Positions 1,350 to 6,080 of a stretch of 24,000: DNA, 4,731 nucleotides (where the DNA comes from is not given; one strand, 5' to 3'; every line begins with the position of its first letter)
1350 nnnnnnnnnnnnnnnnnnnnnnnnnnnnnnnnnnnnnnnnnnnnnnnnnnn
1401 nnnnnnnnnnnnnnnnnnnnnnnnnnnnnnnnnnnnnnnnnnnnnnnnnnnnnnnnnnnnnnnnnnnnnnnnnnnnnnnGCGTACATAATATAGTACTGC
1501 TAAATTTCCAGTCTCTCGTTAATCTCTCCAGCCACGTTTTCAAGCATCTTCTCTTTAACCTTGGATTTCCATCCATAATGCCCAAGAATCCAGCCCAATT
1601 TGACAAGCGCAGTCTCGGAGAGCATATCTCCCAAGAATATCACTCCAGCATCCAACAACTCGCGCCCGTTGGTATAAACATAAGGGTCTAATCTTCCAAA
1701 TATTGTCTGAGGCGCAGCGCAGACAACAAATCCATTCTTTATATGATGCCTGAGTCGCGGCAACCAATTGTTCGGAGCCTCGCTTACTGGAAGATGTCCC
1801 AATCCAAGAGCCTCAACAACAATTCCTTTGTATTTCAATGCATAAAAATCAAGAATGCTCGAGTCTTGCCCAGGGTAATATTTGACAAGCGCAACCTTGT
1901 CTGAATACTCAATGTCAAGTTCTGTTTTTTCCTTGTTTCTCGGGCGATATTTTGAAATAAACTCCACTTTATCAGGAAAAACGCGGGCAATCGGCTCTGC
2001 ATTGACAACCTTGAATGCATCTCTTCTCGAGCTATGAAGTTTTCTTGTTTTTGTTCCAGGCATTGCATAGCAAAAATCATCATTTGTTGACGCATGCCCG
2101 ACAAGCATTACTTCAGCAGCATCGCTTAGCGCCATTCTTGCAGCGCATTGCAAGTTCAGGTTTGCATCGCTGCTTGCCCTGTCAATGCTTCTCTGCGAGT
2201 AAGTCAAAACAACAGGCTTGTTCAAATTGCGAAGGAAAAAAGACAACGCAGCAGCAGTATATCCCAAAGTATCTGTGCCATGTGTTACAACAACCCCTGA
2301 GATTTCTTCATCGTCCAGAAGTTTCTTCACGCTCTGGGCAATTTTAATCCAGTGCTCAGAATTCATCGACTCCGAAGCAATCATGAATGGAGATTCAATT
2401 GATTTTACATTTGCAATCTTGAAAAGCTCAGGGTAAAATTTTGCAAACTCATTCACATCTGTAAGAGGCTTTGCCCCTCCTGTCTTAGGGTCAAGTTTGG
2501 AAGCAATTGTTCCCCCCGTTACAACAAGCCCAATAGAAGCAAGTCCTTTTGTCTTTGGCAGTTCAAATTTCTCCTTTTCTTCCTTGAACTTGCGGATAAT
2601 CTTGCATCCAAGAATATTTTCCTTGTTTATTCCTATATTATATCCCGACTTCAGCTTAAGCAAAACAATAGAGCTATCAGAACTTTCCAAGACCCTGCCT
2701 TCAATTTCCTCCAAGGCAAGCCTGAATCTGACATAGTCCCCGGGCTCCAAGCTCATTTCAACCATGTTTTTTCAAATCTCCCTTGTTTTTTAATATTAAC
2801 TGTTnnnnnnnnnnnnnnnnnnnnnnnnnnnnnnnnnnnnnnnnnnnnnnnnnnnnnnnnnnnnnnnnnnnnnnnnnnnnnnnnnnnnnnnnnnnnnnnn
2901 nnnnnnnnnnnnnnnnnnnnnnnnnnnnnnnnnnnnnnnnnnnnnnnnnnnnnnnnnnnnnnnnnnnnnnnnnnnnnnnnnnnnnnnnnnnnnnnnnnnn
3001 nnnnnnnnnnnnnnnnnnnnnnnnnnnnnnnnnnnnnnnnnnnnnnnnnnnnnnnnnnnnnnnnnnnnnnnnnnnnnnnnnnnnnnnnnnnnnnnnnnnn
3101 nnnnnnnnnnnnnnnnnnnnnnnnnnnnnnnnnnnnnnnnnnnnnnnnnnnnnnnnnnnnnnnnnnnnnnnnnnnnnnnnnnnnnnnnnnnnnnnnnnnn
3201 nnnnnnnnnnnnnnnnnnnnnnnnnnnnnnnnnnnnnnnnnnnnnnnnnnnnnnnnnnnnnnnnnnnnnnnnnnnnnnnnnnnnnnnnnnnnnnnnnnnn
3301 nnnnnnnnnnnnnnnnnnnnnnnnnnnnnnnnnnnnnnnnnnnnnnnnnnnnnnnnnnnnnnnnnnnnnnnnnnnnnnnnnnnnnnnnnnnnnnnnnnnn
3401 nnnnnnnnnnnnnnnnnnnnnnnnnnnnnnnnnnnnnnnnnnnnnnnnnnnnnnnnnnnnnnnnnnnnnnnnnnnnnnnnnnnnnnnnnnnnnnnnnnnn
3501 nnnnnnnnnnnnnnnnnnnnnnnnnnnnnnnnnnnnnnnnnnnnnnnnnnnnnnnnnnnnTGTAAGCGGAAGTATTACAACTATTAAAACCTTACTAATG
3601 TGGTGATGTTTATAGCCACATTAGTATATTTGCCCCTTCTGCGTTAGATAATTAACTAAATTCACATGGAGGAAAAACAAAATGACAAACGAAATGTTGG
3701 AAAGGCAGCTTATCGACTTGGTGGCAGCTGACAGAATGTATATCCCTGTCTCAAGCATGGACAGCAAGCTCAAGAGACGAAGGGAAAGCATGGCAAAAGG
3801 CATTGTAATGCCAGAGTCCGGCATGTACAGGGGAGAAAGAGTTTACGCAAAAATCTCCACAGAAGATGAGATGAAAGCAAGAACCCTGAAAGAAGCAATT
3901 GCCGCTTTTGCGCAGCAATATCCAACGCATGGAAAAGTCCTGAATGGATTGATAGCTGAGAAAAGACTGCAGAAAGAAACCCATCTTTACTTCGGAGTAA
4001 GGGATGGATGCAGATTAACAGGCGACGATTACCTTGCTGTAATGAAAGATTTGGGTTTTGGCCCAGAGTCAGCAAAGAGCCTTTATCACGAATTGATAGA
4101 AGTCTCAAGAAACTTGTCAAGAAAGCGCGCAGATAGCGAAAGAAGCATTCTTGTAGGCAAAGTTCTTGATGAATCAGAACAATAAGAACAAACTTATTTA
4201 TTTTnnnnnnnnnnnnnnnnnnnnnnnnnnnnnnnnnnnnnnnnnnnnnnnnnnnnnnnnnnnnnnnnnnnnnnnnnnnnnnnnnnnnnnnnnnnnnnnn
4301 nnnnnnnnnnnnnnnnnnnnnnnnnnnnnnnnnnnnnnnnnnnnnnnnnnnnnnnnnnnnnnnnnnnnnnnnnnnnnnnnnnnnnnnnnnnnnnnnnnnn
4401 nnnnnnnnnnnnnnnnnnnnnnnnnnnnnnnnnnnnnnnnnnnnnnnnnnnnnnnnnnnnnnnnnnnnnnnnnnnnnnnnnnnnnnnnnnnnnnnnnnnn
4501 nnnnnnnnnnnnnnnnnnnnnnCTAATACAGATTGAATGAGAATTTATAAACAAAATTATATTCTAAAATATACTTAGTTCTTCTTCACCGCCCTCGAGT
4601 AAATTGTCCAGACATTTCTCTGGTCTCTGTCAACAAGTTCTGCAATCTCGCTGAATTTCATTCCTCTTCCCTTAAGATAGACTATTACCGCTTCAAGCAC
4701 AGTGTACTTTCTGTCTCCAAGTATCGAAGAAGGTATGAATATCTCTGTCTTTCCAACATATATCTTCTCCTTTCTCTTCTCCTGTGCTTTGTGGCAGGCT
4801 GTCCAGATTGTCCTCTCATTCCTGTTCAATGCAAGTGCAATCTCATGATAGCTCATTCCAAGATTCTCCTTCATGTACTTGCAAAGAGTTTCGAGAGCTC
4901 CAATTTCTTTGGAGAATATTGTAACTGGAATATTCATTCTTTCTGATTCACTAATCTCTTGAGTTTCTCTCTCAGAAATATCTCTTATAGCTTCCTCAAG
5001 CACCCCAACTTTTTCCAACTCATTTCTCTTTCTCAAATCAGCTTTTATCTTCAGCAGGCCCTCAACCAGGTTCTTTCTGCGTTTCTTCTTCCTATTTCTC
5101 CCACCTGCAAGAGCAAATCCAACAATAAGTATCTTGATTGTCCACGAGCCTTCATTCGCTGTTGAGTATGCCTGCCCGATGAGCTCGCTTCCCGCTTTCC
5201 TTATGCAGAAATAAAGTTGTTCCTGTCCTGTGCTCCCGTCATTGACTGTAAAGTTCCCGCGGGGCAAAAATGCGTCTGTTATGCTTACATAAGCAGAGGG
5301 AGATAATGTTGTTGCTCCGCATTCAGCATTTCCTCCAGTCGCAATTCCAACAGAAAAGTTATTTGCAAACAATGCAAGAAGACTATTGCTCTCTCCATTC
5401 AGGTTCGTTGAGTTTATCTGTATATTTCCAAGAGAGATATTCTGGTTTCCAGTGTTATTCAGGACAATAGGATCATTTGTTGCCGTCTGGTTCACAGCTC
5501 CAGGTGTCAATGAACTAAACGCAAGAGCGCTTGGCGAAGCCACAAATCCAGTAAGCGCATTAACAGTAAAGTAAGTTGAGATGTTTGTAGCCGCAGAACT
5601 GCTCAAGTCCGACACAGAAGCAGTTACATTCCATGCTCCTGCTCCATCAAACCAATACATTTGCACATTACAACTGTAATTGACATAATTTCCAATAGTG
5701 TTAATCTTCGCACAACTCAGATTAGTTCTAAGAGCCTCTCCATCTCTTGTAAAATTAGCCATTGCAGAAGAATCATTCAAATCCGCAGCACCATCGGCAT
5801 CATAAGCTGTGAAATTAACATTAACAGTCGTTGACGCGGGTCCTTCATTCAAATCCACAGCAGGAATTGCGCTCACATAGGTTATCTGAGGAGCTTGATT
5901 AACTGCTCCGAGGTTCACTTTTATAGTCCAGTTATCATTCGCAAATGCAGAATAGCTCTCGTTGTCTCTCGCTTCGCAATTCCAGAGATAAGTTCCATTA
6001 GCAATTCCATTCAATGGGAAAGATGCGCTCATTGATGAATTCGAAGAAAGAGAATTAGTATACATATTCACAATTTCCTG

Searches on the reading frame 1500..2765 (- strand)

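Call 7: search_protein_families(library=pfam, proteins=[window:1500-2765:-], max_evalue=0.01)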
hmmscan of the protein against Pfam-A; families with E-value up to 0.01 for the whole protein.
window:1500-2765:- (421 aa): 3 families
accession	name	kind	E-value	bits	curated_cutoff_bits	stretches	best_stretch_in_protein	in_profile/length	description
PF00710.25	Asparaginase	-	4.3e-52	176.9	22.5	1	78-271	2-189/193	Asparaginase, N-terminal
PF17763.6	Asparaginase_C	-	6.8e-21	74.8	34.6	1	290-405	1-112/114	Glutaminase/Asparaginase C-terminal domain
PF18195.6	GatD_N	-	9.7e-10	38.1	25.7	1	6-51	1-49/54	GatD N-terminal domain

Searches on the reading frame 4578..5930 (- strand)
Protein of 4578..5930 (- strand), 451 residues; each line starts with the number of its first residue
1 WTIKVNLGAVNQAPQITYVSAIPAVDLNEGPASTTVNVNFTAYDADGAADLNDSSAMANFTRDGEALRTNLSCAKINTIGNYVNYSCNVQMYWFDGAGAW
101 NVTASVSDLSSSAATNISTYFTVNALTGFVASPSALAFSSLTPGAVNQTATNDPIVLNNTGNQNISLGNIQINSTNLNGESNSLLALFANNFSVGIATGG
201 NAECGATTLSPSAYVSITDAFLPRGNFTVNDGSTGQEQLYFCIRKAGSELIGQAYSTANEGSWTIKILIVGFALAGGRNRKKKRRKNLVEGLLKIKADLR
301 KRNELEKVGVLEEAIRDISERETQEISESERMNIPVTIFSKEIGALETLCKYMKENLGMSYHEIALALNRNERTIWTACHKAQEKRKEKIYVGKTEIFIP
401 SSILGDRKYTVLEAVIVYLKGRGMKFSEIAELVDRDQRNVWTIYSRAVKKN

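Call 25: find_homologous_proteins(query=window:4578-5930:-)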
Query window:4578-5930:- (451 aa): 117 proteins with E <= 0.001 among 8000 candidates.
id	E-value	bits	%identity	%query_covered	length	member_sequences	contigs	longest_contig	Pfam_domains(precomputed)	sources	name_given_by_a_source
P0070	3.5e-207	707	72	98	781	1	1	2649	PF08281.19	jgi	jgi:DNA-directed RNA polymerase specialized sigma24 family protein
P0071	4.6e-164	565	60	94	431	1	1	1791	PF08281.19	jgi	jgi:hypothetical protein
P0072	2.3e-155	536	49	97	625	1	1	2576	PF13384.13,PF13936.13,PF16805.12,PF13385.14,PF08281.19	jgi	jgi:hypothetical protein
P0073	1.8e-144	500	55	97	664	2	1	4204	PF08281.19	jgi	jgi:hypothetical protein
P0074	2.4e-140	487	46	96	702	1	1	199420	PF13384.13,PF16805.12,PF08299.18,PF08281.19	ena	-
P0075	1.3e-124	435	49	94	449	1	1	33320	PF08281.19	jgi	jgi:DNA-directed RNA polymerase specialized sigma24 family protein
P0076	1.9e-114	401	45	99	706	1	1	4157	PF08281.19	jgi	-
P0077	4.5e-113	397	48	98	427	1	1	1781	PF16805.12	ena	-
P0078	6.9e-113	396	48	100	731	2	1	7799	PF01839.30,PF14312.13,PF08281.19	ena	-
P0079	3.4e-111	390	48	96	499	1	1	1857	-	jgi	jgi:hypothetical protein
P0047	1.4e-110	389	46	94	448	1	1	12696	-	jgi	-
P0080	1.6e-110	388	46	99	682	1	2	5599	PF08281.19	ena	-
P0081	3.7e-110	387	46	99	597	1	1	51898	-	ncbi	ncbi:MAG: hypothetical protein ABH811_00560, partial [archaeon]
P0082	1.0e-109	386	47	96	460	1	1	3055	-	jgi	jgi:hypothetical protein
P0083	2.7e-109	384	45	99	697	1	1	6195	PF16640.12,PF08281.19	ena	-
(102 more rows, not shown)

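Call 47: predict_structure(alignment_id=A3)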
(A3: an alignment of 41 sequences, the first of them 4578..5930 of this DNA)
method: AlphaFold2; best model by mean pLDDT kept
length: 451 residues; sequences in the alignment: 41
mean_pLDDT: 88.8   pTM: 0.56
mean pLDDT of the five models: 88.8, 85.9, 85.1, 82.8, 78.5
residues with pLDDT >= 90: 330; 70-90: 79; 50-70: 20; < 50: 22
segments of 3 or more residues with pLDDT < 50: 271-286, 326-329
pLDDT, mean of each block of 10 residues (from residue 1): 60 94 95 96 96 96 95 95 97 96 96 86 95 88 90 93 93 93 92 89 91 92 93 91 91 86 79 38 54 91 92 86 54 89 95 94 93 96 94 89 92 97 95 95 95 80
secondary structure, 60 per line:
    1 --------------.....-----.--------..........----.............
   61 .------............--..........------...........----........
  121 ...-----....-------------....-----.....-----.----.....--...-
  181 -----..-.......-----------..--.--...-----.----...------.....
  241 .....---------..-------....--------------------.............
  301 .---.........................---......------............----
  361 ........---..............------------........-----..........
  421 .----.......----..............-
elements in order: E15-19 E34-43 E51-61 E68-79 E82-91 E98-108 E113-123 E129-132 E146-149 E155-159 E170-174 E177-179 E192-195 E214-216 E236-245 E264-267 H288-301 H305-329 E333-335 H345-356 H361-368 H372-385 E398-400 H401-405 H411-421 H426-432 H437-450

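Call 51: search_protein_families(library=ncbifam, proteins=[window:4578-5930:-], max_evalue=1)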
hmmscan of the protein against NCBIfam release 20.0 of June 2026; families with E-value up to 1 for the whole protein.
window:4578-5930:- (451 aa): 7 families
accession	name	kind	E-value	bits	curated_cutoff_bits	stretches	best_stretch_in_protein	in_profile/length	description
TIGR02937.1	sigma70-ECF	superfamily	0.0015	18.2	42.9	1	415-450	124-160/165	sigma-70 family RNA polymerase sigma factor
NF004686.0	PRK06030.1-1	equivalog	0.0057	16.5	148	1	341-388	78-126/151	hypothetical protein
TIGR02957.1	SigX4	subfamily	0.0083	15.3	323.25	1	422-450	123-151/281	RNA polymerase sigma-70 factor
TIGR02984.1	Sig-70_plancto1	subfamily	0.0099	15.5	183.75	1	415-450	148-183/189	RNA polymerase sigma-70 factor, Planctomycetaceae-specific subfamily 1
NF058625.1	sigma_PG0214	equivalog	0.014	15.1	130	1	300-390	72-161/170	GFO_1088 family ECF-type sigma factor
NF005385.0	PRK06930.1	subfamily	0.023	14.4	136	1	319-390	93-162/170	positive control sigma-like factor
NF007214.0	PRK09636.1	subfamily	0.036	13.2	271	0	420-449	128-157/293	RNA polymerase sigma factor SigJ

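Call 54: fold_search(model_id=the predicted structure, library=pdb)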
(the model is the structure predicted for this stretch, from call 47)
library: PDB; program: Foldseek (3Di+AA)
matches with E <= 10: 1676; with E <= 0.001: 16
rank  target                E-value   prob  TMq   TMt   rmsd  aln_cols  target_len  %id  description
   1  6otc_L                1.7e-04  0.98  0.17  0.30  13.4       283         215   10  Synthetic Fab bound to Marburg virus VP35 interferon inhibitory domain (released 2019-06-05)
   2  4g1m_A                1.9e-04  0.94  0.19  0.11  18.7       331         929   11  Re-refinement of alpha V beta 3 structure (released 2012-12-12)
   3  7sqc_F0               2.0e-04  0.98  0.16  0.22  11.7       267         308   12  Ciliary C1 central pair apparatus isolated from Chlamydomonas reinhardtii (released 2022-04-13)
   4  8xez_A                2.6e-04  0.89  0.18  0.11  15.1       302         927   10  Cryo-EM structure of integrin ITGAV/ITGB3 complex, conformation 5 (released 2024-12-18)
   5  1jv2_A                4.7e-04  0.82  0.18  0.11  19.1       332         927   10  CRYSTAL STRUCTURE OF THE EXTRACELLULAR SEGMENT OF INTEGRIN ALPHAVBETA3 (released 2001-10-17)
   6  4be6_A                5.2e-04  0.99  0.18  0.33  20.7       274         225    9  V. cholera biofilm scaffolding protein RbmA (released 2013-12-18)
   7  4kkq_A                5.9e-04  0.97  0.15  0.28  20.3       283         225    8  Crystal structure of Vibrio cholerae RbmA (crystal form 1) (released 2013-05-22)
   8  6za2_B                6.2e-04  0.99  0.19  0.09  21.0       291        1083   12  Crystal structure of dimeric latent PorU from Porphyromonas gingivalis (released 2021-09-29)
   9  4g1e_A                6.2e-04  0.85  0.19  0.11  15.7       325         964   12  Crystal structure of integrin alpha V beta 3 with coil-coiled tag. (released 2012-12-12)
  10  9e8a_A                6.5e-04  0.92  0.21  0.12  12.2       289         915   11  Integrin aIIbb3 bent conformation from human platelet membrane crude preparation (released 2025-10-15)
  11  4mmx_A                6.9e-04  0.87  0.18  0.10  15.0       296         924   11  Integrin AlphaVBeta3 ectodomain bound to the tenth domain of Fibronectin (released 2014-03-26)
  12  8gcd_A                7.3e-04  0.77  0.18  0.11  21.1       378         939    9  Full length Integrin AlphaIIbBeta3 in inactive state (released 2024-03-06)
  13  3ije_A                8.2e-04  0.77  0.18  0.11  19.0       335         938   10  Crystal structure of the complete integrin alhaVbeta3 ectodomain plus an Alpha/beta transmembrane fragment (released 2009-09-29)
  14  5hvw_A                9.1e-04  0.96  0.17  0.32  17.4       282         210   10  Monomeric IgG4 Fc (released 2016-08-17)
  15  4kkp_A                9.6e-04  0.91  0.15  0.26  20.5       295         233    9  Crystal structure of Vibrio cholerae RbmA (crystal form 2) (released 2013-05-22)
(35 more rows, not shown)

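Call 58: find_encoding_contigs(protein=P0075, flank=8000, max_places=1)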
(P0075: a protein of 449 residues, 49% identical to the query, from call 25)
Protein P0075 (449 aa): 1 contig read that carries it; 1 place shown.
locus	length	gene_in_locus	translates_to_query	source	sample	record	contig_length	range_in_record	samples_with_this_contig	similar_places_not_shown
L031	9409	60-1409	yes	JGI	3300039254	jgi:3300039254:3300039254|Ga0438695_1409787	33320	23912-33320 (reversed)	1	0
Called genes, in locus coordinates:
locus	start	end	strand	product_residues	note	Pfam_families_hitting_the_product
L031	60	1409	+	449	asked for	PF08281:Sigma70_r4_2 (faint)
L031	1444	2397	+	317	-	-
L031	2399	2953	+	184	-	-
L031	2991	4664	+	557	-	PF22067:Cep192_D3 (faint)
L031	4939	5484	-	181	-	PF01015:Ribosomal_S3Ae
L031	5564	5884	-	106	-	-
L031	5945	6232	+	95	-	-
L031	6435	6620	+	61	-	-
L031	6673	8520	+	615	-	-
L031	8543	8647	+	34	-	-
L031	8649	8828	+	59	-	-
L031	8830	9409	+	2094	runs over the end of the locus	PF01464:SLT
